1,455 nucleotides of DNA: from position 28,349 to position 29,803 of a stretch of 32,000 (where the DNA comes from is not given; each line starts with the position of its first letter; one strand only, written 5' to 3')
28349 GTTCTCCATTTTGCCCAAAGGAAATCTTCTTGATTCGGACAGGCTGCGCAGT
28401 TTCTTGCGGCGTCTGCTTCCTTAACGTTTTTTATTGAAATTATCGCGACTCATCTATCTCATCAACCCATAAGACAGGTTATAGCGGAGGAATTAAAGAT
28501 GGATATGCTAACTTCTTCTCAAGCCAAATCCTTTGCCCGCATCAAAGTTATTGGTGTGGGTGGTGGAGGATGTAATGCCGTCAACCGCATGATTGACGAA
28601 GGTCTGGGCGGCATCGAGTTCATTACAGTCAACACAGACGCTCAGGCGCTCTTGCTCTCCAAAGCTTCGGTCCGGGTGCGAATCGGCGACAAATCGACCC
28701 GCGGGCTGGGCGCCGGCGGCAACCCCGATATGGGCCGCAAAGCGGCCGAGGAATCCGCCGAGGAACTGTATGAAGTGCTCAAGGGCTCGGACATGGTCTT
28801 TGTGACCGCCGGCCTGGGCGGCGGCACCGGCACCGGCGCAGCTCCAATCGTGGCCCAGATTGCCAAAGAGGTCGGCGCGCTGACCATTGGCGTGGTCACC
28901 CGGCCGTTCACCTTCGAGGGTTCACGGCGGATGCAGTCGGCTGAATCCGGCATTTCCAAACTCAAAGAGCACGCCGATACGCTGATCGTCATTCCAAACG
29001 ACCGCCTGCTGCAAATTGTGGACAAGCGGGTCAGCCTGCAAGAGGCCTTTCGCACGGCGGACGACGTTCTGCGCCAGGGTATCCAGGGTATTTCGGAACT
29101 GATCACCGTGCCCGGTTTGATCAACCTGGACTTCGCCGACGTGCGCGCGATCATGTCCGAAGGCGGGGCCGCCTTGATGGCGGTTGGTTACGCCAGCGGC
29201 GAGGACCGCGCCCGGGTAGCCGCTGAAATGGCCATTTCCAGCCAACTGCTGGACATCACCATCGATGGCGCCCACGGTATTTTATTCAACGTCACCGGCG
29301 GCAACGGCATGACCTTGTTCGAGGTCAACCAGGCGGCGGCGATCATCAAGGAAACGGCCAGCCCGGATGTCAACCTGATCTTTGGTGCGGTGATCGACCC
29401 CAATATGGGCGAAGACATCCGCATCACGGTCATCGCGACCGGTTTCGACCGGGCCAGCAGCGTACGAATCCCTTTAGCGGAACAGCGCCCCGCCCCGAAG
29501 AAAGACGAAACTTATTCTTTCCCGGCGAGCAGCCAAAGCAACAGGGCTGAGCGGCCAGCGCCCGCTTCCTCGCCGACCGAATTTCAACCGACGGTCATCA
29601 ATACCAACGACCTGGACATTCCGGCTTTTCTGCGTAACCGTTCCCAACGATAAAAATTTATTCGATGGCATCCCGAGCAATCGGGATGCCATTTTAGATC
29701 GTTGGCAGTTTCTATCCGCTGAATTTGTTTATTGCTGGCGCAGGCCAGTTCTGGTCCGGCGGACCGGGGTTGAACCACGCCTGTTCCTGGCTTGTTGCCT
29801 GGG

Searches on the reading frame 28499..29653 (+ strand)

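Call 67: search_protein_families(library=pfam, proteins=[window:28499-29653:+], max_evalue=0.01)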
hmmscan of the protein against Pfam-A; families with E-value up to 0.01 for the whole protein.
window:28499-29653:+ (384 aa): 3 families
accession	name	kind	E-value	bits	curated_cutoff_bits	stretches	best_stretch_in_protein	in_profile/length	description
PF00091.31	Tubulin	-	2.7e-51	175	33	1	14-175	1-190/190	Tubulin/FtsZ family, GTPase domain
PF12327.13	FtsZ_C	-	2e-32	111.8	27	1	223-317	1-95/95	FtsZ family, C-terminal domain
PF12421.14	Ig_GpJ_C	-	0.0093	16.5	26.2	0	226-313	13-101/135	Tip attachment protein J, C-terminal receptor binding domain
